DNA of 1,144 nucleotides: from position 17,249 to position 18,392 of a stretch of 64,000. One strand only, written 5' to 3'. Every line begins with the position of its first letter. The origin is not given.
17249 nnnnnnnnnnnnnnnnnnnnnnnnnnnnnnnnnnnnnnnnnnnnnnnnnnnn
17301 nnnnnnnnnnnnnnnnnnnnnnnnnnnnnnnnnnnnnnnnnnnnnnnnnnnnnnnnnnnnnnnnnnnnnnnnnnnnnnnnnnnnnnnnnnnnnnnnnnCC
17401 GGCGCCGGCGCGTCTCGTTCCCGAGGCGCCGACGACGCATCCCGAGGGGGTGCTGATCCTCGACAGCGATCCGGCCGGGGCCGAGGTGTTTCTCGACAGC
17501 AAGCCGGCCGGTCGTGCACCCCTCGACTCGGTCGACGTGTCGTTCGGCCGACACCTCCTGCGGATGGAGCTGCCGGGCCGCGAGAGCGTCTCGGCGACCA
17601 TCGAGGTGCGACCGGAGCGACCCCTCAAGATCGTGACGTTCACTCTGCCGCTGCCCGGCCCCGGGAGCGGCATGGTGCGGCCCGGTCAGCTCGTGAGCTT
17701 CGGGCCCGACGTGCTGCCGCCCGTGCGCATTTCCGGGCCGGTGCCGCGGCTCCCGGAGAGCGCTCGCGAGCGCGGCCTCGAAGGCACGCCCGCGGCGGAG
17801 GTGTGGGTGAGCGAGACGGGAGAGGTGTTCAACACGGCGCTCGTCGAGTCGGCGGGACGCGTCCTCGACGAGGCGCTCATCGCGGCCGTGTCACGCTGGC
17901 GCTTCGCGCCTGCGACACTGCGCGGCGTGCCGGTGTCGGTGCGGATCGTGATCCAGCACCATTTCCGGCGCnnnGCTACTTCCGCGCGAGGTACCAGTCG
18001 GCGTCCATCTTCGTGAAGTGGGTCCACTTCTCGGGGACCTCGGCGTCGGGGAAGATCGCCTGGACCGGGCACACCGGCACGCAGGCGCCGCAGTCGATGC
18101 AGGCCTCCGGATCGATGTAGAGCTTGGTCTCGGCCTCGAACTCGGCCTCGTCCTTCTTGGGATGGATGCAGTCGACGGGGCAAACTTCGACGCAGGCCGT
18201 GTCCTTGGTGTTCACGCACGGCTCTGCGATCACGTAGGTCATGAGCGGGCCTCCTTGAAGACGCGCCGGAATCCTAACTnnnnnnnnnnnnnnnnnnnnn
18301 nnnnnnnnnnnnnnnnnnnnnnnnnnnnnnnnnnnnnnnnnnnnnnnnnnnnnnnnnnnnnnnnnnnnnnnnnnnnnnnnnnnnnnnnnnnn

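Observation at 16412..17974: Eukaryotic-type Ser/Thr kinase fused to a PEGA domain and a TonB C-terminal domain, with no detectable transmembrane segment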

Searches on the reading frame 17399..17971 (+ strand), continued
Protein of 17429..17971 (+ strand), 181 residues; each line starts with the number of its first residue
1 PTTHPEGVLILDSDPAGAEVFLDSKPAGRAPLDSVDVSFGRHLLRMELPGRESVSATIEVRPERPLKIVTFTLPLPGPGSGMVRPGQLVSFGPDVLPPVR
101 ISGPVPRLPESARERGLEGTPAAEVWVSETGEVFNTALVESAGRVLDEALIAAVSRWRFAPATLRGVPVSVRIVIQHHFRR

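Call 55: search_protein_families(library=pfam, proteins=[P0186, P0243, P0238, P0180, P0239, P0265, P0247, P0155, P0249, P0262], max_evalue=0.001)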
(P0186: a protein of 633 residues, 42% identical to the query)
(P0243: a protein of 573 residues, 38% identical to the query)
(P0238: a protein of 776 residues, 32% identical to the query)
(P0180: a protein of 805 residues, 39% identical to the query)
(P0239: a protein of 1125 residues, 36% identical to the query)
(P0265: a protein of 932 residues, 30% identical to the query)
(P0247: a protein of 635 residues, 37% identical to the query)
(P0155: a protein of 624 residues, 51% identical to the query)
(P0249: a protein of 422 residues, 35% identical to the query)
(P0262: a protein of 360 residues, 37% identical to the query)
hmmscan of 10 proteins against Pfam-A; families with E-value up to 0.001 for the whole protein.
P0186 (633 aa): 8 families
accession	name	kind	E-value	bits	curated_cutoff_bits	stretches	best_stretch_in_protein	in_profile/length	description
PF00069.31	Pkinase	-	2e-47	162.2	31.7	1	9-255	1-254/263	Protein kinase domain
PF07714.23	PK_Tyr_Ser-Thr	-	6.7e-31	108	23.1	1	11-228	3-227/258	Protein tyrosine and serine/threonine kinase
PF08308.17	PEGA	-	8.5e-30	102.9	20.8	2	375-430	3-58/71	PEGA domain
PF03544.19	TonB_C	-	7.9e-18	65.1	24.6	1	556-630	3-78/79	Gram-negative bacterial TonB protein C-terminal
PF13620.12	CarboxypepD_reg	-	6.7e-06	26.8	32.3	0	401-440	42-81/82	Carboxypeptidase regulatory-like domain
PF03109.22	ABC1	-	9.1e-05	22.1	22.9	1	40-153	104-214/244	ABC1 atypical kinase-like domain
PF01636.29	APH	-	0.0001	22.6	23.2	1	51-153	101-197/239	Phosphotransferase enzyme family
PF17667.7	Pkinase_fungal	-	0.0002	20.7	24.1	1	117-195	297-382/387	Fungal protein kinase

P0243 (573 aa): 7 families
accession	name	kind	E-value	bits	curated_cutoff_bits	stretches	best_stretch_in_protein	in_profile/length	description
PF00069.31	Pkinase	-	8.5e-42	143.8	31.7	1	2-234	13-253/263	Protein kinase domain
PF07714.23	PK_Tyr_Ser-Thr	-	1.5e-28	100.2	23.1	1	14-235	29-250/258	Protein tyrosine and serine/threonine kinase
PF08308.17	PEGA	-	8.6e-28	96.5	20.8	2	319-375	2-58/71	PEGA domain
PF03544.19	TonB_C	-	3.5e-19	69.5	24.6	1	497-569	4-77/79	Gram-negative bacterial TonB protein C-terminal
PF13620.12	CarboxypepD_reg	-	1.3e-06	29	32.3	0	346-385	42-81/82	Carboxypeptidase regulatory-like domain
PF01636.29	APH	-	0.00013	22.3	23.2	1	34-135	103-199/239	Phosphotransferase enzyme family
PF03109.22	ABC1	-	0.0006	19.5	22.9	1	37-133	119-214/244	ABC1 atypical kinase-like domain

P0238 (776 aa): 6 families
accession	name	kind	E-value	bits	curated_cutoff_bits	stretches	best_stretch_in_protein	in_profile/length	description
PF00069.31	Pkinase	-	1.7e-48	165.8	31.7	1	11-264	1-255/263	Protein kinase domain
PF07714.23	PK_Tyr_Ser-Thr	-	2e-29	103.1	23.1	1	12-260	2-249/258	Protein tyrosine and serine/threonine kinase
PF08308.17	PEGA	-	5.9e-29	100.2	20.8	2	592-659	2-69/71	PEGA domain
PF03544.19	TonB_C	-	5.6e-16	59.2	24.6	1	700-773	3-77/79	Gram-negative bacterial TonB protein C-terminal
PF01636.29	APH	-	3.7e-09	37.1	23.2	1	19-126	6-105/239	Phosphotransferase enzyme family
PF03109.22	ABC1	-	2.8e-05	23.8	22.9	0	89-160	145-215/244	ABC1 atypical kinase-like domain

P0180 (805 aa): 6 families
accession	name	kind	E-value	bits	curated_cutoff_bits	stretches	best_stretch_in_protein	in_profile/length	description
PF00069.31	Pkinase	-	7.1e-45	153.9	31.7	1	220-469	1-257/263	Protein kinase domain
PF07714.23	PK_Tyr_Ser-Thr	-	1.9e-29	103.2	23.1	1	225-465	6-250/258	Protein tyrosine and serine/threonine kinase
PF08308.17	PEGA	-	1.6e-28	98.9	20.8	2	624-689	3-69/71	PEGA domain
PF03544.19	TonB_C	-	8.3e-17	61.9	24.6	1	727-803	2-79/79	Gram-negative bacterial TonB protein C-terminal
PF07238.19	PilZ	-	1.5e-09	38.6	22.5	1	121-209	7-101/102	PilZ domain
PF13620.12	CarboxypepD_reg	-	2.8e-06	28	32.3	0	651-687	44-81/82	Carboxypeptidase regulatory-like domain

P0239 (1125 aa): 5 families
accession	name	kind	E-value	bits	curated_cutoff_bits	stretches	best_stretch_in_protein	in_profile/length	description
PF00069.31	Pkinase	-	1.4e-46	159.5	31.7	1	11-262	1-252/263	Protein kinase domain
PF07714.23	PK_Tyr_Ser-Thr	-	5.3e-34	118.1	23.1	1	12-231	2-222/258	Protein tyrosine and serine/threonine kinase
PF08308.17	PEGA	-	1.2e-32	112.1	20.8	2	867-936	2-70/71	PEGA domain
PF03544.19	TonB_C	-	3.1e-17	63.2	24.6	1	1048-1122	2-77/79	Gram-negative bacterial TonB protein C-terminal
PF03109.22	ABC1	-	1.2e-06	28.3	22.9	1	65-161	125-215/244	ABC1 atypical kinase-like domain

P0265 (932 aa): 10 families
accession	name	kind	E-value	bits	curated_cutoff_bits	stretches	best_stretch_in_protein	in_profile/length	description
PF00069.31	Pkinase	-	2.3e-57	194.8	31.7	1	14-266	1-258/263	Protein kinase domain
PF07714.23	PK_Tyr_Ser-Thr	-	9.4e-38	130.4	23.1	1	15-261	2-251/258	Protein tyrosine and serine/threonine kinase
PF08308.17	PEGA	-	2.7e-31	107.7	20.8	2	753-820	2-69/71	PEGA domain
PF03544.19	TonB_C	-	2.5e-14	53.9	24.6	1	863-929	10-77/79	Gram-negative bacterial TonB protein C-terminal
PF13620.12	CarboxypepD_reg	-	2.4e-06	28.2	32.3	1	779-818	41-81/82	Carboxypeptidase regulatory-like domain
PF01636.29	APH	-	2.6e-06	27.8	23.2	0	52-125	33-105/239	Phosphotransferase enzyme family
PF03109.22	ABC1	-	3.3e-05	23.6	22.9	1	87-159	143-215/244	ABC1 atypical kinase-like domain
PF13715.12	CarbopepD_reg_2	-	4.6e-05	23.8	32.2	0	678-747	2-78/88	CarboxypepD_reg-like domain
PF22820.2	TcaA_3rd_4th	-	0.00048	20.5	27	0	680-715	4-37/73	TcaA protein 3rd/4th domain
PF13428.12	TPR_14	-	0.00062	20.6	23.5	0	298-331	4-37/44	Tetratricopeptide repeat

P0247 (635 aa): 5 families
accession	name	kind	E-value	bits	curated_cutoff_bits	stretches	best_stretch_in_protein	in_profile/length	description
PF00069.31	Pkinase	-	6e-49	167.2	31.7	1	15-264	1-257/263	Protein kinase domain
PF07714.23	PK_Tyr_Ser-Thr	-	2.3e-31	109.5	23.1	1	17-259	3-249/258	Protein tyrosine and serine/threonine kinase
PF08308.17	PEGA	-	1.8e-29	101.9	20.8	2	440-508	2-70/71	PEGA domain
PF03544.19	TonB_C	-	1.3e-18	67.7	24.6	1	558-632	3-78/79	Gram-negative bacterial TonB protein C-terminal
PF13620.12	CarboxypepD_reg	-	5e-06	27.2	32.3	0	470-505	45-81/82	Carboxypeptidase regulatory-like domain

P0155 (624 aa): 6 families
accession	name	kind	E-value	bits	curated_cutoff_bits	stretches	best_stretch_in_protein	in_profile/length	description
PF00069.31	Pkinase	-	1.3e-44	153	31.7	1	15-228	1-212/263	Protein kinase domain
PF07714.23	PK_Tyr_Ser-Thr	-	2.4e-30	106.1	23.1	1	17-258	3-247/258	Protein tyrosine and serine/threonine kinase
PF03544.19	TonB_C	-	2.9e-16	60.1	24.6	1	549-623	3-78/79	Gram-negative bacterial TonB protein C-terminal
PF08308.17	PEGA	-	1.7e-11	44.3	20.8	1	450-505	2-57/71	PEGA domain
PF03109.22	ABC1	-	6.5e-06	25.9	22.9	1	63-160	119-214/244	ABC1 atypical kinase-like domain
PF01636.29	APH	-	0.00014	22.2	23.2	0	129-161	165-198/239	Phosphotransferase enzyme family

P0249 (422 aa): 3 families
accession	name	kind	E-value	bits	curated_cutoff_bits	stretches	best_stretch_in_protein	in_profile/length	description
PF08308.17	PEGA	-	4e-31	107.2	20.8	2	236-303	3-70/71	PEGA domain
PF03544.19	TonB_C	-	7.7e-19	68.4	24.6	1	345-419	3-78/79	Gram-negative bacterial TonB protein C-terminal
PF13620.12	CarboxypepD_reg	-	1.8e-09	38.3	32.3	0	264-300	44-81/82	Carboxypeptidase regulatory-like domain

P0262 (360 aa): 3 families
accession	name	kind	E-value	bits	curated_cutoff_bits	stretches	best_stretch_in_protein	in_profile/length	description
PF08308.17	PEGA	-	1.6e-30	105.2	20.8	2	107-175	2-69/71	PEGA domain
PF03544.19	TonB_C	-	1.3e-11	45.2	24.6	1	283-354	4-74/79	Gram-negative bacterial TonB protein C-terminal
PF13620.12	CarboxypepD_reg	-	0.00024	21.8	32.3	0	134-173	42-81/82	Carboxypeptidase regulatory-like domain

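Call 57: find_encoding_contigs(protein=P0186, flank=6000, max_places=1)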
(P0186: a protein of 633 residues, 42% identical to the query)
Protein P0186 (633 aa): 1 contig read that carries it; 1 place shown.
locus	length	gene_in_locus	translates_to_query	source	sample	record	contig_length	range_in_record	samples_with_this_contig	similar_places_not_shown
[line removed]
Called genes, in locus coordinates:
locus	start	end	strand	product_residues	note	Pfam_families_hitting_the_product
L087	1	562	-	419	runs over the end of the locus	PF00291:PALP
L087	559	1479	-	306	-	PF00288:GHMP_kinases_N, PF08544:GHMP_kinases_C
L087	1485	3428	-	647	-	PF16177:ACAS_N, PF00501:AMP-binding, PF13193:AMP-binding_C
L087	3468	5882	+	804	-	PF03739:LptF_LptG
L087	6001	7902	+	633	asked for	PF00069:Pkinase, PF07714:PK_Tyr_Ser-Thr, PF08308:PEGA, PF13620:CarboxypepD_reg (faint), PF08308:PEGA, PF03544:TonB_C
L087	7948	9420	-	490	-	PF05221:AdoHcyase, PF00670:AdoHcyase_NAD, PF02826:2-Hacid_dh_C (weak), PF07991:KARI_N (weak)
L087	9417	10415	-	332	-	PF12840:HTH_20, PF01022:HTH_5, PF12802:MarR_2, PF13489:Methyltransf_23, PF01209:Ubie_methyltran, PF13847:Methyltransf_31, PF08241:Methyltransf_11, PF08242:Methyltransf_12, +4 more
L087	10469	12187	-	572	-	PF02811:PHP (weak)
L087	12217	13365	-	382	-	PF00438:S-AdoMet_synt_N, PF02772:S-AdoMet_synt_M, PF02773:S-AdoMet_synt_C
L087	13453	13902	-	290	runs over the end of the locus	PF02899:Phage_int_SAM_1, PF13495:Phage_int_SAM_4 (faint), PF00589:Phage_integrase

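Call 73: search_protein_families(library=pfam, proteins=[P0182, P0218, P0276, P0194], max_evalue=0.01)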
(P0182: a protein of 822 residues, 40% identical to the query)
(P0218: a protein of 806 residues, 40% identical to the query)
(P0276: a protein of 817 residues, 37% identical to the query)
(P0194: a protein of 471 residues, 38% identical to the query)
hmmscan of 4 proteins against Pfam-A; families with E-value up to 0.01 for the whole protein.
P0182 (822 aa): 9 families
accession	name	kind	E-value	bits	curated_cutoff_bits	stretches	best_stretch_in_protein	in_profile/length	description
PF00069.31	Pkinase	-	1.2e-44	153.1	31.7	1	230-474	1-252/263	Protein kinase domain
PF08308.17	PEGA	-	3.5e-30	104.2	20.8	2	567-631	2-65/71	PEGA domain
PF07714.23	PK_Tyr_Ser-Thr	-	9.2e-27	94.4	23.1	1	235-446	6-224/258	Protein tyrosine and serine/threonine kinase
PF03544.19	TonB_C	-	2.9e-17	63.3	24.6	1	745-814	3-73/79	Gram-negative bacterial TonB protein C-terminal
PF07238.19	PilZ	-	3.5e-11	43.8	22.5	1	123-218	7-100/102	PilZ domain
PF03109.22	ABC1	-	1.5e-05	24.7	22.9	1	275-375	117-215/244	ABC1 atypical kinase-like domain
PF13620.12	CarboxypepD_reg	-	1.8e-05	25.5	32.3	0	664-703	41-81/82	Carboxypeptidase regulatory-like domain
PF01636.29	APH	-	0.002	18.4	23.2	1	269-372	98-195/239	Phosphotransferase enzyme family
PF13715.12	CarbopepD_reg_2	-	0.0048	17.3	32.2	0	668-705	41-78/88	CarboxypepD_reg-like domain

P0218 (806 aa): 8 families
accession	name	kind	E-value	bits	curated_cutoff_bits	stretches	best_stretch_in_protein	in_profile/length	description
PF00069.31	Pkinase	-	6e-43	147.6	31.7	1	238-479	8-256/263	Protein kinase domain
PF08308.17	PEGA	-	2.1e-27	95.2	20.8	2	557-619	3-65/71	PEGA domain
PF07714.23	PK_Tyr_Ser-Thr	-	3.9e-27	95.6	23.1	1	238-476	8-250/258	Protein tyrosine and serine/threonine kinase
PF03544.19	TonB_C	-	7.8e-18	65.2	24.6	1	734-800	4-71/79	Gram-negative bacterial TonB protein C-terminal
PF07238.19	PilZ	-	1.4e-10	41.9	22.5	1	121-219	2-100/102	PilZ domain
PF13620.12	CarboxypepD_reg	-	9.1e-06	26.4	32.3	0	583-618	42-78/82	Carboxypeptidase regulatory-like domain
PF01636.29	APH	-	0.00024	21.4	23.2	1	275-375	103-197/239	Phosphotransferase enzyme family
PF03109.22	ABC1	-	0.0041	16.7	22.9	0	278-375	119-214/244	ABC1 atypical kinase-like domain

P0276 (817 aa): 8 families
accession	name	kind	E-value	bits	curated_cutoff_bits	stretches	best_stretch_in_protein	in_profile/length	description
PF00069.31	Pkinase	-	4.2e-43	148.1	31.7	1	230-474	1-252/263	Protein kinase domain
PF07714.23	PK_Tyr_Ser-Thr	-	4.5e-27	95.4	23.1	1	235-473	6-248/258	Protein tyrosine and serine/threonine kinase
PF08308.17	PEGA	-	4.8e-27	94.1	20.8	2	634-701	2-69/71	PEGA domain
PF03544.19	TonB_C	-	3.7e-16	59.8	24.6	1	742-808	4-71/79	Gram-negative bacterial TonB protein C-terminal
PF07238.19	PilZ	-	7.3e-10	39.5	22.5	1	121-218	2-100/102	PilZ domain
PF03109.22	ABC1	-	3.4e-05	23.6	22.9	1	277-374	119-214/244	ABC1 atypical kinase-like domain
PF01636.29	APH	-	0.00015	22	23.2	1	206-376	39-199/239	Phosphotransferase enzyme family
PF13620.12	CarboxypepD_reg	-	0.0012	19.6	32.3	0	664-699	45-81/82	Carboxypeptidase regulatory-like domain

P0194 (471 aa): 5 families
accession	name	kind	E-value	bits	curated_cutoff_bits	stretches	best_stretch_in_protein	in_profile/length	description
PF08308.17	PEGA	-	4e-33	113.6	20.8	2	288-352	5-69/71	PEGA domain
PF03544.19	TonB_C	-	2.3e-17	63.6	24.6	1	396-464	5-74/79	Gram-negative bacterial TonB protein C-terminal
PF00069.31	Pkinase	-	6.2e-15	55.7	31.7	1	5-121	134-257/263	Protein kinase domain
PF07714.23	PK_Tyr_Ser-Thr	-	1.1e-08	35.2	23.1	1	8-115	141-248/258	Protein tyrosine and serine/threonine kinase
PF13620.12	CarboxypepD_reg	-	8.5e-07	29.7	32.3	0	241-280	42-81/82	Carboxypeptidase regulatory-like domain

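Call 75: find_related_loci(query=A6, collection=metagenome_contigs, flank=5000)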
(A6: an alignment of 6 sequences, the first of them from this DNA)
Query A6 (191 aa) in metagenome_contigs; peptide patterns used: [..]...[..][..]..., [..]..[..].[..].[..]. (x = any residue, [..] = any of these).
114 stretches matched a pattern; 36 encode a relative of the query (tblastn E <= 1e-3); 36 distinct loci.
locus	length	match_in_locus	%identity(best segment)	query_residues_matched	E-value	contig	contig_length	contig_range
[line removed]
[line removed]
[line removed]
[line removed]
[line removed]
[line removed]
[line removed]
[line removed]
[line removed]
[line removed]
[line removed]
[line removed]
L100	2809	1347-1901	55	7-191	5e-65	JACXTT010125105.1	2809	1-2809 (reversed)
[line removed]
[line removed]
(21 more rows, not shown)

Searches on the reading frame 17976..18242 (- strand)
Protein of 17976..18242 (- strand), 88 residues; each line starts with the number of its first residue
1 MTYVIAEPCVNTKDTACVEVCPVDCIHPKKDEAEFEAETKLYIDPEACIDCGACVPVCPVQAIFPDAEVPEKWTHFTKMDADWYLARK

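Call 32: search_protein_families(library=pfam, proteins=[window:17976-18242:-], max_evalue=0.01)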
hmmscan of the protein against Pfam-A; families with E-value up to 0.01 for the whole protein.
window:17976-18242:- (88 aa): 14 families
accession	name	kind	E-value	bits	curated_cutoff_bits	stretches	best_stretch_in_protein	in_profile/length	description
PF00037.32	Fer4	-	2.8e-12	46.3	21.1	1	42-63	2-23/24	4Fe-4S binding domain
PF12838.12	Fer4_7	-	3.5e-10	40.6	27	1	9-62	2-52/52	4Fe-4S dicluster domain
PF13237.11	Fer4_10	-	7.9e-10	39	25.5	2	5-59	5-53/53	4Fe-4S dicluster domain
PF12837.12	Fer4_6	-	2.8e-09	36.9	25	1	42-63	3-24/24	4Fe-4S binding domain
PF12797.12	Fer4_2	-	3.6e-08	33.3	24.5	1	40-60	2-22/22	4Fe-4S binding domain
PF13187.11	Fer4_9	-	3.9e-08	33.6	27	1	15-63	6-52/52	4Fe-4S dicluster domain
PF13484.11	Fer4_16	-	7.1e-08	33.6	30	1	48-66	2-20/66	4Fe-4S double cluster binding domain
PF14697.11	Fer4_21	-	1.9e-07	31.6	35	1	36-63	29-57/59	4Fe-4S dicluster domain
PF25160.1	LdpA_Fe-S-bd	-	5.9e-06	26.4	27.6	1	16-63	8-43/49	LdpA Fe-S cluster-binding domain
PF12798.12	Fer4_3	-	1.9e-05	25.6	27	1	48-62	1-15/15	4Fe-4S binding domain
PF12800.12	Fer4_4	-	2.1e-05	24.9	24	1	45-60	1-16/17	4Fe-4S binding domain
PF13183.11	Fer4_8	-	0.00052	20.9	27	1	46-64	3-21/68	4Fe-4S dicluster domain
PF13534.11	Fer4_17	-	0.00061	20.7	22.2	1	47-66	1-20/61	4Fe-4S dicluster domain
PF13370.11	Fer4_13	-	0.0054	17.8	24.5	0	43-59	1-17/58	4Fe-4S single cluster domain of Ferredoxin I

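Call 79: search_protein_families(library=ncbifam, proteins=[window:17976-18242:-], max_evalue=0.01)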
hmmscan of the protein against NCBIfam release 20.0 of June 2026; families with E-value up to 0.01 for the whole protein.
window:17976-18242:- (88 aa): 67 families (the best 25 are shown)
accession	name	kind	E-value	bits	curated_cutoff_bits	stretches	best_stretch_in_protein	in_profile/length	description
NF045480.1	FdxA_Actino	equivalog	9.6e-28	96.6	125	1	1-84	1-76/107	ferredoxin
NF045490.1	FdxA_Protbact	equivalog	2.7e-21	75.8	135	1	1-82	1-74/104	ferredoxin FdxA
NF058577.1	FdxA_fam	equivalog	3e-13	49.8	65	1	1-62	1-52/52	4Fe-4S ferredoxin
NF042909.1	FMH_DH_FwdF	exception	2.5e-09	36.7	375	1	13-63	261-311/336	tungsten-dependent formylmethanofuran dehydrogenase subunit FwdF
TIGR04105.1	FeFe_hydrog_B1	subfamily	4.8e-09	35.4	450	1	2-64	106-160/462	monomeric [FeFe] hydrogenase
TIGR01971.1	NuoI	subfamily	6.4e-08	32.2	113.05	1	9-64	44-99/121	NADH-quinone oxidoreductase, chain I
NF040864.1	HgcB_ferredoxin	equivalog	7.5e-08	32.1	99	1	7-64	14-62/93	mercury methylation ferredoxin HgcB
NF038355.1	FDH3_beta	equivalog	8.4e-08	32.5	240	1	5-67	50-106/180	formate dehydrogenase FDH3 subunit beta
NF038196.1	ferrodoxin_EFR1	subfamily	1.6e-07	31.6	75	2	36-68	175-206/242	EFR1 family ferrodoxin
NF033683.1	di_4Fe-4S_YfhL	equivalog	2.5e-07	30.9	86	2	9-38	41-72/80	YfhL family 4Fe-4S dicluster ferredoxin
TIGR02512.1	FeFe_hydrog_A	subfamily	8.1e-07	28.2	405.95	1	16-76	14-80/375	[FeFe] hydrogenase, group A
TIGR02060.1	aprB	equivalog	1.3e-06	28.3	135.65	1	7-63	11-62/132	adenylyl-sulfate reductase subunit beta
NF043039.1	HgcAB_like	equivalog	1.6e-06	28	285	1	13-63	304-349/350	HgcAB-like fusion protein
TIGR01944.1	rnfB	subfamily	1.7e-06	27.7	68.7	1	33-64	100-131/190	RnfABCDGE type electron transport complex subunit B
NF041891.1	hdrA_Methbact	equivalog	3.2e-06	25.7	1300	1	5-64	561-619/762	ferredoxin:CoB-CoM heterodisulfide reductase subunit HdrA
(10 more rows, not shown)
